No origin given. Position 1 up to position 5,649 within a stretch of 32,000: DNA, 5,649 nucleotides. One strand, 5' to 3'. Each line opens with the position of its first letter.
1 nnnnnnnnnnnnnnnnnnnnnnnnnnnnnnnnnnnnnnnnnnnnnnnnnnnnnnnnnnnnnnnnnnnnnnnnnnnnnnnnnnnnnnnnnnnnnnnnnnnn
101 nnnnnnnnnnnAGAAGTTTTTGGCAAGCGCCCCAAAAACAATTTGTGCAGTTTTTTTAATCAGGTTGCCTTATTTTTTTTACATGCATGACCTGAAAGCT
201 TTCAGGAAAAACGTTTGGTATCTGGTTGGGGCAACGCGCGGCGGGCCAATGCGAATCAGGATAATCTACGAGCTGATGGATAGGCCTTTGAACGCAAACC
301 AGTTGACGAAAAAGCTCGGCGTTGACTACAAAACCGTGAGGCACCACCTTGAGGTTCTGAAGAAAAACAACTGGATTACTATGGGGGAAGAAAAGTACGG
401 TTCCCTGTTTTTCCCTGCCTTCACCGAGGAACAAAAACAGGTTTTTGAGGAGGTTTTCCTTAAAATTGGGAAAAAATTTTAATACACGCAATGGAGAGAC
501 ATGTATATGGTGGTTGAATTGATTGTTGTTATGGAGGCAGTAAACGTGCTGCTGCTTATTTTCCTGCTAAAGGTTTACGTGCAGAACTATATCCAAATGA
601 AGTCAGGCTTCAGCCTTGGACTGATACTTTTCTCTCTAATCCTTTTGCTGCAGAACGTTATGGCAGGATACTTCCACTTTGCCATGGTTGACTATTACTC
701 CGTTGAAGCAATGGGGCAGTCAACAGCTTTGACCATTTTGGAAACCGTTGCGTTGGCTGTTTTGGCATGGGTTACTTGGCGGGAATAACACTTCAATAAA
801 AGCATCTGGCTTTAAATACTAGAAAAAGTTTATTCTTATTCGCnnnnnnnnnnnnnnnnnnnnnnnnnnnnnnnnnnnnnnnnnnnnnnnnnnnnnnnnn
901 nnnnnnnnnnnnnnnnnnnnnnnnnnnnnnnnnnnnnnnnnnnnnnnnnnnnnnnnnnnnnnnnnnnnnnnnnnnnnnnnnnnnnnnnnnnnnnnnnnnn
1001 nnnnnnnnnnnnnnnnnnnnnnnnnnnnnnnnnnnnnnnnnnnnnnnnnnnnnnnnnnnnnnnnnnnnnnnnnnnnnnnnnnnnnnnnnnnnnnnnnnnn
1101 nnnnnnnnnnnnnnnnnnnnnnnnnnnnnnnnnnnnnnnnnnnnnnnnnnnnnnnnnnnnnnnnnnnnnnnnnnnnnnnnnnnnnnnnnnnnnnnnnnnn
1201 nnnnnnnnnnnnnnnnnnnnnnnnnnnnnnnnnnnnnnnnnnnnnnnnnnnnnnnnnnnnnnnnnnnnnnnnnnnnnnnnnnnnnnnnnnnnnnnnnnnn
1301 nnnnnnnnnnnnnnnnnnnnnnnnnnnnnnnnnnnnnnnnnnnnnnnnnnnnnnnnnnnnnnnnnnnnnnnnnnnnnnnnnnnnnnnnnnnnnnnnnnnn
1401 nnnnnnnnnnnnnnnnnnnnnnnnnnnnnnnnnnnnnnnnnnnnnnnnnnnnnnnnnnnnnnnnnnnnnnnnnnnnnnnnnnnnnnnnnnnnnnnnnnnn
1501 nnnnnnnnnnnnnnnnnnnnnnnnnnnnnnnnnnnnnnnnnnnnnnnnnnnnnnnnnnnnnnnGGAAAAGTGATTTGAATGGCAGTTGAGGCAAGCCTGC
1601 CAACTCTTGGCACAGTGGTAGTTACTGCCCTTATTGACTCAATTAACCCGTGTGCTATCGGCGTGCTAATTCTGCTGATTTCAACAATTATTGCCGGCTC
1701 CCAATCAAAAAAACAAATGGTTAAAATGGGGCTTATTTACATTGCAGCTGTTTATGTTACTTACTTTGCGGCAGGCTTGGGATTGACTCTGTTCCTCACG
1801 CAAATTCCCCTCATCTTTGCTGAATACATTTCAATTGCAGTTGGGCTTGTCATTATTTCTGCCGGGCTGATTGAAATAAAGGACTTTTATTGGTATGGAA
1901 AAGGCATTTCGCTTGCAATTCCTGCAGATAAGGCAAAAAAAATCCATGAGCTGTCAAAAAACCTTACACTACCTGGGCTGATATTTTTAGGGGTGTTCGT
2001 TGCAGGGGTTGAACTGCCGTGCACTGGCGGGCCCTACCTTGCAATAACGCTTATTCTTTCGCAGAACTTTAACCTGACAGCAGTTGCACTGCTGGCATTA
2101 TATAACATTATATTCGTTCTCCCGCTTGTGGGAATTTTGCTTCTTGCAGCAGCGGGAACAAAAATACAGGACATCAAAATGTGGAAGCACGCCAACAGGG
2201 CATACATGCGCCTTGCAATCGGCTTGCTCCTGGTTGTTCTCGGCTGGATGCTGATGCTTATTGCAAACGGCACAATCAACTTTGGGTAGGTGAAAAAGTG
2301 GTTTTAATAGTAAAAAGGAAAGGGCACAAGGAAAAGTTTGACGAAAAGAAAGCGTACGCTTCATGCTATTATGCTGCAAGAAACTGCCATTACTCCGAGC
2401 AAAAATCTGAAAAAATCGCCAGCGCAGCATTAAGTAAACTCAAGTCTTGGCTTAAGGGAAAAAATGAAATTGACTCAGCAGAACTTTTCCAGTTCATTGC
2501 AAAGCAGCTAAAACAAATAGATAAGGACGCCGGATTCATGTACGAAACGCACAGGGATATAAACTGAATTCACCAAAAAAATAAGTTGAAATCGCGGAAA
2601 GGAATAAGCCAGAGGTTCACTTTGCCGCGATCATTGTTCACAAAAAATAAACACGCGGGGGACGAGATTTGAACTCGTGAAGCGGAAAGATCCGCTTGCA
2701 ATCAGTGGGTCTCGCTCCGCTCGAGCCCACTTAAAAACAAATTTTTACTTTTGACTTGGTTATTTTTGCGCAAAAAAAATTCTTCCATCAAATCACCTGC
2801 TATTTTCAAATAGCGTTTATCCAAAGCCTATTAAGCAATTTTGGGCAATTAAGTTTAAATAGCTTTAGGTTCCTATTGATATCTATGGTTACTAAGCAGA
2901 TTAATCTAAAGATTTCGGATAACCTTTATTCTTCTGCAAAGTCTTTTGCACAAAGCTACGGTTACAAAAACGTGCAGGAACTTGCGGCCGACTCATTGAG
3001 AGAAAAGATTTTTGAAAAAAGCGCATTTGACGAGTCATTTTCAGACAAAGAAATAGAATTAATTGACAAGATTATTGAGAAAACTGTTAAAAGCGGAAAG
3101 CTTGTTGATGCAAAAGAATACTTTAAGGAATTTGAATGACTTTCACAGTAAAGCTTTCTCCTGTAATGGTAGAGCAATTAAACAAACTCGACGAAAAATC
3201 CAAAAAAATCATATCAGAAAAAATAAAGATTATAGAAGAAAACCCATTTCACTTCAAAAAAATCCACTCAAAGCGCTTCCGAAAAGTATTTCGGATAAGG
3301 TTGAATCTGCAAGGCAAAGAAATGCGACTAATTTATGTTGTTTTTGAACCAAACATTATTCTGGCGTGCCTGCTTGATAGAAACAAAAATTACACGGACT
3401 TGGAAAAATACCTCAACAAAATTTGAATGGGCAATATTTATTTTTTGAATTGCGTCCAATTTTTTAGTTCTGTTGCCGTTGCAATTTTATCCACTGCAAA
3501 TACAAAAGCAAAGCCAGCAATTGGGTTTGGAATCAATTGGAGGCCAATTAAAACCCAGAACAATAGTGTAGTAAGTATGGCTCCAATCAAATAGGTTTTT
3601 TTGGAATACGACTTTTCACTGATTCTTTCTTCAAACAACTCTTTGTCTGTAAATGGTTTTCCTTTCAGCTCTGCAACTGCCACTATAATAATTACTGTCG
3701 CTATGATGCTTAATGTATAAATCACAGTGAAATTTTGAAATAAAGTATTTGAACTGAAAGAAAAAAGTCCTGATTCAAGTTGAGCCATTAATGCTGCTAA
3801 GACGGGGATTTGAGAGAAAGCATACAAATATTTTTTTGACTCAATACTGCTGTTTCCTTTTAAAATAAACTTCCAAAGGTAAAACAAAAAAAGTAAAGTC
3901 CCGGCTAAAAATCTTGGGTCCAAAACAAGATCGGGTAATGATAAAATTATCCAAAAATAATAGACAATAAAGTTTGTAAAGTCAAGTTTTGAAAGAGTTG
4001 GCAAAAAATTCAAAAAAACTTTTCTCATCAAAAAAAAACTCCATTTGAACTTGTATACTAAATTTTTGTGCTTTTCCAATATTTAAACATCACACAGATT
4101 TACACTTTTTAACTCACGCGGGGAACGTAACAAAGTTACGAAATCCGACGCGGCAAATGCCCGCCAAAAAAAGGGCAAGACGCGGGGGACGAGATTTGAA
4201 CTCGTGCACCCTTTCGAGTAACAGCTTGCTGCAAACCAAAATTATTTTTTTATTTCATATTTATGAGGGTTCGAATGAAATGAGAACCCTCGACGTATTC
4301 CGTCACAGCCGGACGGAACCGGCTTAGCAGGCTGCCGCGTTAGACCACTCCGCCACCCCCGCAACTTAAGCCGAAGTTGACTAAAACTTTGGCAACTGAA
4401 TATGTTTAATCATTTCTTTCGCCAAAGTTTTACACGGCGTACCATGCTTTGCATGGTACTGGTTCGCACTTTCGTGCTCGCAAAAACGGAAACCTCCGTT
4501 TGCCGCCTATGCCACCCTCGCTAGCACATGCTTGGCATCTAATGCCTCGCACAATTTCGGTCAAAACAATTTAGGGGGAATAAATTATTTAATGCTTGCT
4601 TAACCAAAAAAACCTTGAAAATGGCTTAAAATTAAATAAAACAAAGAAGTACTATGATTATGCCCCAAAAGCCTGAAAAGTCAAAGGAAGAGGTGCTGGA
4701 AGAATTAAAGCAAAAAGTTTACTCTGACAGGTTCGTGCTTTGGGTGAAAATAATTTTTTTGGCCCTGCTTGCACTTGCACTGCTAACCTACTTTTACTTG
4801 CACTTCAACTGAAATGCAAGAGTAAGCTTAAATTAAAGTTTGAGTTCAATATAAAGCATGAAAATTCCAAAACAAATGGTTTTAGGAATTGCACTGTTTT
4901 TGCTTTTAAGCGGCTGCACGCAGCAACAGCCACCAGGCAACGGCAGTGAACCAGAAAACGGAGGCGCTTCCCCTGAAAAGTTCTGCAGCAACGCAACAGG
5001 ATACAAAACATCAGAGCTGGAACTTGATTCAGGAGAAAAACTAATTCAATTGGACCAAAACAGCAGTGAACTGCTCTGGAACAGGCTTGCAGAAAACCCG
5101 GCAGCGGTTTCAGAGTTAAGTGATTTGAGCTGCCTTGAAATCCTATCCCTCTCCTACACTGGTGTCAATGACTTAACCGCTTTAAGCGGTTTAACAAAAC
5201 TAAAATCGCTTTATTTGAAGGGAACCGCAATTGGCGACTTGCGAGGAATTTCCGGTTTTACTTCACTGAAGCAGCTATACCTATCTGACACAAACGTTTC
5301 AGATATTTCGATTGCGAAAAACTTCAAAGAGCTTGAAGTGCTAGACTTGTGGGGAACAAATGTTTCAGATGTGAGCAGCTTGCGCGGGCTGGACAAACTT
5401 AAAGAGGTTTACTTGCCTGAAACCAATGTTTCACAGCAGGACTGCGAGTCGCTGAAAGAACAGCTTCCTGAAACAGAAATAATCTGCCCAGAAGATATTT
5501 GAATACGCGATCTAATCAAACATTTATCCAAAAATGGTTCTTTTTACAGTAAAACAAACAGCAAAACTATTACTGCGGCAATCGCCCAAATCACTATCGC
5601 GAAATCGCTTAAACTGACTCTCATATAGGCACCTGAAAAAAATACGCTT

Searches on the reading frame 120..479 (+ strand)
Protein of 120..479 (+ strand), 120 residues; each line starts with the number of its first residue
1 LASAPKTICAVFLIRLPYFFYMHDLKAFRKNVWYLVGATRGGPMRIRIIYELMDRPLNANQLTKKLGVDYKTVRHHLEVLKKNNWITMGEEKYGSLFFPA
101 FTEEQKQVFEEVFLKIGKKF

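Call 62: search_protein_families(library=pfam, proteins=[window:120-479:+], max_evalue=0.01)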
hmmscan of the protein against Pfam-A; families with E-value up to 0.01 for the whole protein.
window:120-479:+ (120 aa): 8 families
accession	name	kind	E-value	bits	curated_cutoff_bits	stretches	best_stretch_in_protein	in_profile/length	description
PF01022.26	HTH_5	-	3.7e-09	36.8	22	1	43-82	2-41/47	Bacterial regulatory protein, arsR family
PF21476.4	PF0610-like_N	-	4.1e-05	24.2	33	1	45-82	3-40/50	PF0610-like, N-terminal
PF12840.13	HTH_20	-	0.00027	21.3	27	1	43-82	4-44/51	Helix-turn-helix domain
PF25213.1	HVO_A0261_N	-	0.00029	21.1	35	1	43-93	11-61/86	HVO_A0261 N-terminal domain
PF08279.18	HTH_11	-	0.003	17.8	25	1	47-83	4-42/55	HTH domain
PF12802.13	MarR_2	-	0.0047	17.5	27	1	43-87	5-51/61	MarR family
PF13412.12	HTH_24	-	0.0052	16.8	21.9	1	46-87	6-48/48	Winged helix-turn-helix DNA-binding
PF24033.1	DUF7342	-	0.007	16.8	31.6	1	45-95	6-56/150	Family of unknown function (DUF7342)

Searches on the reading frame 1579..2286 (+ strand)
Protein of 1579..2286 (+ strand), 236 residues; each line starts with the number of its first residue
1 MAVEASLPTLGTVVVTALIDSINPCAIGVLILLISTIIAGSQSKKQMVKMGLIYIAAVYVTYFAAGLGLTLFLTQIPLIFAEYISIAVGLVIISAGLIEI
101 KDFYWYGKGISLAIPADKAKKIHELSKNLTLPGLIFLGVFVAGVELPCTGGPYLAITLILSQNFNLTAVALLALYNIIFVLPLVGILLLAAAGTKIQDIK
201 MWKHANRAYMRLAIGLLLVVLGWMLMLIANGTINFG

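Call 9: search_protein_families(library=pfam, proteins=[window:1579-2286:+], max_evalue=0.01)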
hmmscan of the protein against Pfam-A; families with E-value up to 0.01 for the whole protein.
window:1579-2286:+ (236 aa): 1 family
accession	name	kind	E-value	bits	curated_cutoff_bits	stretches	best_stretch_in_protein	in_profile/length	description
PF11139.14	SfLAP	-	1e-11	45.2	35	1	13-226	1-208/213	Sap, sulfolipid-1-addressing protein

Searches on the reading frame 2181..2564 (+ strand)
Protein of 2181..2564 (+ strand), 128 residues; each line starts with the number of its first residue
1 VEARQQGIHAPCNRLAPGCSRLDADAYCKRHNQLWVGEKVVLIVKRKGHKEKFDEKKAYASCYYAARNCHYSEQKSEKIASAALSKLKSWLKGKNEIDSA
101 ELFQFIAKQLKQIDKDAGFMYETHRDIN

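Call 62: search_protein_families(library=pfam, proteins=[window:2181-2564:+], max_evalue=0.01)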
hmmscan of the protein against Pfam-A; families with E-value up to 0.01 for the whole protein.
window:2181-2564:+ (128 aa): 1 family
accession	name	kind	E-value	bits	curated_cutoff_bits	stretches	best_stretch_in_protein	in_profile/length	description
PF03477.21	ATP-cone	-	3.8e-07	31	25.8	1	43-115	3-72/88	ATP cone domain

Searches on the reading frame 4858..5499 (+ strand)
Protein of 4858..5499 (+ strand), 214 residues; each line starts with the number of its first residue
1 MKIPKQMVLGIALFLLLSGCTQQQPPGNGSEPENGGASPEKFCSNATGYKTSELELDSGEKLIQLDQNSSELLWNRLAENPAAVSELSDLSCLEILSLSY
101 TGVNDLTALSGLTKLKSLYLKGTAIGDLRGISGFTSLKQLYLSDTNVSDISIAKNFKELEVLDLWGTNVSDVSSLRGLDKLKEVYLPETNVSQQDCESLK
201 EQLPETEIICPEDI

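Call 9: search_protein_families(library=pfam, proteins=[window:4858-5499:+], max_evalue=0.01)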
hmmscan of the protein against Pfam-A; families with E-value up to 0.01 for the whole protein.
window:4858-5499:+ (214 aa): 7 families
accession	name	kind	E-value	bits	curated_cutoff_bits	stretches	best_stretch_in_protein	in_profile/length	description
PF12799.13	LRR_4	-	6.1e-23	80.8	27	4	135-175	1-42/44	Leucine Rich repeats (2 copies)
PF13855.12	LRR_8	-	3.4e-08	33.6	27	2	105-146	15-60/61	Leucine rich repeat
PF23598.1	LRR_14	-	2.1e-06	27.2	40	1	84-202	40-158/353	Leucine-rich repeat region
PF23952.1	LRR_EndoS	-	3.2e-05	24.6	27.9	0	97-160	29-85/116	Endo-beta-N-acetylglucosaminidase EndoS LRR domain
PF23211.1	LRR_LRWD1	-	0.0016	18.6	28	1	89-203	22-136/190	Leucine-rich repeat and WD repeat-containing protein 1, LRR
PF00560.39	LRR_1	-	0.0024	18.1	20.6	0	136-150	1-15/23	Leucine Rich Repeat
PF25019.1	LRR_R13L1-DRL21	-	0.0055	17.1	27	0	136-186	70-124/127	R13L1/DRL21 LRRs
